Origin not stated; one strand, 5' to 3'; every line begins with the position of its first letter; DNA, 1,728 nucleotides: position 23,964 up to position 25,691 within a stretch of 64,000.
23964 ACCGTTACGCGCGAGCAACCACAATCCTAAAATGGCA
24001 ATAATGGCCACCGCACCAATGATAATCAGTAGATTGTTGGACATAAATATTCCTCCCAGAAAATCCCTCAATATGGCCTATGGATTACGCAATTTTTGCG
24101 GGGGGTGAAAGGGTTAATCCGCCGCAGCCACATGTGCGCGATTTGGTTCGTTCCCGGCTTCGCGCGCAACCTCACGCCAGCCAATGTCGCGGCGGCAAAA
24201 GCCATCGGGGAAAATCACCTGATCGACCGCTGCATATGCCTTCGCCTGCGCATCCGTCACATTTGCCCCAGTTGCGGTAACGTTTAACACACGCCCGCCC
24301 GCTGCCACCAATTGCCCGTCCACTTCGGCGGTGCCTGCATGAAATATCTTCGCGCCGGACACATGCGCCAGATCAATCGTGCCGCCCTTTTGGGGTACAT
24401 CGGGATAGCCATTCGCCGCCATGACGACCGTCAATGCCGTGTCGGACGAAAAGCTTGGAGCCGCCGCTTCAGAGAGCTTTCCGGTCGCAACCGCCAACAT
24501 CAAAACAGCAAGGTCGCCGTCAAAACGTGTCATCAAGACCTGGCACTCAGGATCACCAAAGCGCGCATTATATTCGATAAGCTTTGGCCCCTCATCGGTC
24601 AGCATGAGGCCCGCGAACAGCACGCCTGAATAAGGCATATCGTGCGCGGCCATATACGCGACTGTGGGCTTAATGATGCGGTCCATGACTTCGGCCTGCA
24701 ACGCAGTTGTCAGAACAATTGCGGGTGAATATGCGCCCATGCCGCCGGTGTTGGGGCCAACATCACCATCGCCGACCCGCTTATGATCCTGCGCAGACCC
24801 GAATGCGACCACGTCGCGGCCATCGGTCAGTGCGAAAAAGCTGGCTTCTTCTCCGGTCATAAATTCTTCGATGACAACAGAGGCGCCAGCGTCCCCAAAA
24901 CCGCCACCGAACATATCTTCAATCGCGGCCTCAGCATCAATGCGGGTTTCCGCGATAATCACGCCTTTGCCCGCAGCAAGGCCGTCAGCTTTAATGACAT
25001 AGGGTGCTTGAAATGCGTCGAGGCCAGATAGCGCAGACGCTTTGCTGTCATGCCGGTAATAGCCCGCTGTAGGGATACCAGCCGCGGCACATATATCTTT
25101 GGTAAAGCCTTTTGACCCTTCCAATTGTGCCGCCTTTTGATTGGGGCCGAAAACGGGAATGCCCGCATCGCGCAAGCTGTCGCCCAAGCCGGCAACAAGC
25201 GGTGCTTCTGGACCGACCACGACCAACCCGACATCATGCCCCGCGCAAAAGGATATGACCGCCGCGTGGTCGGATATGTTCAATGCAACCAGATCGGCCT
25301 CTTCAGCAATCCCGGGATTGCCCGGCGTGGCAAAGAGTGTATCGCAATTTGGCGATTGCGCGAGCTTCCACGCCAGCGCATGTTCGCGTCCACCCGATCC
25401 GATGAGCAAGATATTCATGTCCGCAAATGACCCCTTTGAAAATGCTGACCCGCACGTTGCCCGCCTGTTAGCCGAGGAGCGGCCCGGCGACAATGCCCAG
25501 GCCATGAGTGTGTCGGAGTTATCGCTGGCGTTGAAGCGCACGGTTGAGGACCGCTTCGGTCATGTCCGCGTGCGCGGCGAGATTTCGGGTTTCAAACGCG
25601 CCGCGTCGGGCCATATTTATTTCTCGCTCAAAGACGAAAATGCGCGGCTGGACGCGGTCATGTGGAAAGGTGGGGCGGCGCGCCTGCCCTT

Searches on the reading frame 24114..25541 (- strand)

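Call 63: search_protein_families(library=pfam, proteins=[window:24114-25541:-], max_evalue=0.001)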
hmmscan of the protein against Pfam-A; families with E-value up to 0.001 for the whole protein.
window:24114-25541:- (475 aa): 3 families
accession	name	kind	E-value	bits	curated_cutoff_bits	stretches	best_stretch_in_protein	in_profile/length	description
PF01071.24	GARS_A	-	3e-71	239.7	27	1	142-333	1-194/194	Phosphoribosylglycinamide synthetase, ATP-grasp (A) domain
PF02844.21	GARS_N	-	3e-38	131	29.5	1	42-141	1-100/100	Phosphoribosylglycinamide synthetase, N domain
PF02843.22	GARS_C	-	2.8e-29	101.7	34.8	1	369-456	1-92/92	Phosphoribosylglycinamide synthetase, C domain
